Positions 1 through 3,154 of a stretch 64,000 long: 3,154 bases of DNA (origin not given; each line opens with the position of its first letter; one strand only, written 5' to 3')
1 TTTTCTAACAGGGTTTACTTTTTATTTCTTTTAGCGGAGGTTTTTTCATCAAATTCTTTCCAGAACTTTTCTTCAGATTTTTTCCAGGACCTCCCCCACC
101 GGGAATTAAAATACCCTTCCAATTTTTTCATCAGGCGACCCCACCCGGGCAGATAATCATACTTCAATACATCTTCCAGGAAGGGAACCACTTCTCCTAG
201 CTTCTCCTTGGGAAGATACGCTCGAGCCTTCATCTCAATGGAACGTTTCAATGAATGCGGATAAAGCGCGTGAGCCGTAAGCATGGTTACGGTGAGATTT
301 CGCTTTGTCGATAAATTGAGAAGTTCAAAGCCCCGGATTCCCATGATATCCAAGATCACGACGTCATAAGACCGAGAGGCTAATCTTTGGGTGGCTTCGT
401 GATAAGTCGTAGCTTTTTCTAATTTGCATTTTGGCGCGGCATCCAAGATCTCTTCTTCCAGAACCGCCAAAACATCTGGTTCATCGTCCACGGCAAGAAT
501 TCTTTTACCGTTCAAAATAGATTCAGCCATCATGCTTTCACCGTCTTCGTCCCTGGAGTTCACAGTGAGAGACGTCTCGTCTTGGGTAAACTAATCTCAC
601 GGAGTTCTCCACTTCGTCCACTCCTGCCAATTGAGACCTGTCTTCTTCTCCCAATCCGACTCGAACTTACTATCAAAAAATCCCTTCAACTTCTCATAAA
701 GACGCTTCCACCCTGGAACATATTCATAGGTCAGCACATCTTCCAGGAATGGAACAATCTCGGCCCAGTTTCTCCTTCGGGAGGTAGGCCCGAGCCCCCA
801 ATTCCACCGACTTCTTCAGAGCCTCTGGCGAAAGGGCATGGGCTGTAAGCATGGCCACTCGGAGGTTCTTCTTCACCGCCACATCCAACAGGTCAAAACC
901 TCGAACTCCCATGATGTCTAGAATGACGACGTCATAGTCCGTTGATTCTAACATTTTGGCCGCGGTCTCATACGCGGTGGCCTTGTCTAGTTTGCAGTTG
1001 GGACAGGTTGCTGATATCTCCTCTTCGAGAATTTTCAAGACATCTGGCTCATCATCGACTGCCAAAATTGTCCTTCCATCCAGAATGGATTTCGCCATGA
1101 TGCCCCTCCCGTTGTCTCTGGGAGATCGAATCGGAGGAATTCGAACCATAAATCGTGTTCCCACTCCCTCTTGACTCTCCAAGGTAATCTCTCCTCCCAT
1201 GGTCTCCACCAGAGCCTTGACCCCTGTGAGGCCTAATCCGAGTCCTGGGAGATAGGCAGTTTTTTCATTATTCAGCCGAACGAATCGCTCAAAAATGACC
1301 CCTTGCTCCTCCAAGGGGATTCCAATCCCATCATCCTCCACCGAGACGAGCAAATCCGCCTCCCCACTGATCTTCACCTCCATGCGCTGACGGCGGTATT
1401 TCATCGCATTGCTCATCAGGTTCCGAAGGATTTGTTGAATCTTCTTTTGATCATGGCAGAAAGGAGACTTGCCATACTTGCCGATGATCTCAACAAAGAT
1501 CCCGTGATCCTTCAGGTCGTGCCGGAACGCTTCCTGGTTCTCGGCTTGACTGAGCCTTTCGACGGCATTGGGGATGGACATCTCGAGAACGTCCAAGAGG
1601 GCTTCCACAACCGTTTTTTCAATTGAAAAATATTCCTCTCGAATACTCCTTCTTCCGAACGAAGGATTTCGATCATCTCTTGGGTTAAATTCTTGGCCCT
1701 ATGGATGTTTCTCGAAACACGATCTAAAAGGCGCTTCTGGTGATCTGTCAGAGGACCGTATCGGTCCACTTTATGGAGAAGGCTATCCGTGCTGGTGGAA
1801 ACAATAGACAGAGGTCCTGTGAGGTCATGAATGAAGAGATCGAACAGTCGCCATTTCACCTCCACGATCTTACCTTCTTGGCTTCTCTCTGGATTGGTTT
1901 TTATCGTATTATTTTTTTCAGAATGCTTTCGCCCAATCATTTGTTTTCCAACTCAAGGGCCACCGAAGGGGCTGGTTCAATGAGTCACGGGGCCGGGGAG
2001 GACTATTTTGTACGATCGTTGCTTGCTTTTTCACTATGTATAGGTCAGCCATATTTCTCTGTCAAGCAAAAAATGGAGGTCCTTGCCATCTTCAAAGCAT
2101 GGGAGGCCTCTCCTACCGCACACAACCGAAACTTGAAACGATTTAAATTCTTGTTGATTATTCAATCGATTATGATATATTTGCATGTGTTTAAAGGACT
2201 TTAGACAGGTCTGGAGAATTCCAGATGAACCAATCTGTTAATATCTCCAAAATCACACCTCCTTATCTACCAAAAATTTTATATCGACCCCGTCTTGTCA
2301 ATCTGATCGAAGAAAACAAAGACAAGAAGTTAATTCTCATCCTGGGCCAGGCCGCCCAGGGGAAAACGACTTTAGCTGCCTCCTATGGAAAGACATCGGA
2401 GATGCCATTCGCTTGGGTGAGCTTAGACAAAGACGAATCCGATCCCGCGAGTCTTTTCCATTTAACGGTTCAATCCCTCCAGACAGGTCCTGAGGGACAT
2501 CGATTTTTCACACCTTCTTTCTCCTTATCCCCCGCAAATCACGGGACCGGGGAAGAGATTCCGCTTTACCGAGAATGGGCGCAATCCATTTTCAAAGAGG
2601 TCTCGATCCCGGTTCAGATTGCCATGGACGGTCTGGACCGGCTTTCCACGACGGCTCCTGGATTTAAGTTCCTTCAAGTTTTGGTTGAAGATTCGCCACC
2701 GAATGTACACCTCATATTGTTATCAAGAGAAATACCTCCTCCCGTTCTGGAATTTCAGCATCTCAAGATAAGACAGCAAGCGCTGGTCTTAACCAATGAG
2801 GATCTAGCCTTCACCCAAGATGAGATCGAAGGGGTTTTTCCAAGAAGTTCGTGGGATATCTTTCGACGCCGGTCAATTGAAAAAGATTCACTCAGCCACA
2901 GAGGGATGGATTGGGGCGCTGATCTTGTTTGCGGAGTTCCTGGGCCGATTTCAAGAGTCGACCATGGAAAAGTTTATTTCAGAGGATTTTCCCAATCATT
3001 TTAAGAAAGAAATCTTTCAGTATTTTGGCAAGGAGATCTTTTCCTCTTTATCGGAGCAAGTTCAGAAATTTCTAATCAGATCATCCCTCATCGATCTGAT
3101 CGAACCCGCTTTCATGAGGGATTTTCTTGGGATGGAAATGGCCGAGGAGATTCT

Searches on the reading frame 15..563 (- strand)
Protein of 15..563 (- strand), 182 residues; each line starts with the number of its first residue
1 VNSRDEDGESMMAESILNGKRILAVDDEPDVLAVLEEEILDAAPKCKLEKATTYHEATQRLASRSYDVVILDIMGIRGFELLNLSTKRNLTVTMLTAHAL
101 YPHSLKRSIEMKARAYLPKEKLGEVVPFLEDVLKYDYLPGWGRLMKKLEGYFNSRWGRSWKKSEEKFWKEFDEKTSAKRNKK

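Call 45: search_protein_families(library=pfam, proteins=[window:15-563:-], max_evalue=0.001)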
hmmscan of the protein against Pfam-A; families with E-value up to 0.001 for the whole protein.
window:15-563:- (182 aa): 1 family
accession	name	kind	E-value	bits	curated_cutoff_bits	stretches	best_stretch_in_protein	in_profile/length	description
PF00072.30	Response_reg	-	2.3e-10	41.1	30.2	1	22-120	1-100/111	Response regulator receiver domain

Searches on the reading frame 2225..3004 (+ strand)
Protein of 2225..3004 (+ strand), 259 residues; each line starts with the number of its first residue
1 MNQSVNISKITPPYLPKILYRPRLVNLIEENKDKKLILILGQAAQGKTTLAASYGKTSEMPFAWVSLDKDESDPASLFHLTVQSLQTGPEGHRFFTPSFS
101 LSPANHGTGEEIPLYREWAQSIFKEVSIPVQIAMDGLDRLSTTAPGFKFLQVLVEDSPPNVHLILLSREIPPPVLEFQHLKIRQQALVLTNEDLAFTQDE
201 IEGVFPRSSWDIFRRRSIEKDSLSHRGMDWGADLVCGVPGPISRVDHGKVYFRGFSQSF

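Call 45: search_protein_families(library=pfam, proteins=[window:2225-3004:+], max_evalue=0.001)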
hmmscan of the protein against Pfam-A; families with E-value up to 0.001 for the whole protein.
window:2225-3004:+ (259 aa): 2 families
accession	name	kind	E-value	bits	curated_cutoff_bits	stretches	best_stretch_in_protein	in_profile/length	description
PF24883.2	NPHP3_N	-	6.9e-05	23.5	24.8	1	22-168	10-164/164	Nephrocystin 3, N-terminal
PF13401.12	AAA_22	-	0.0004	21.1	27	1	32-165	3-120/130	AAA domain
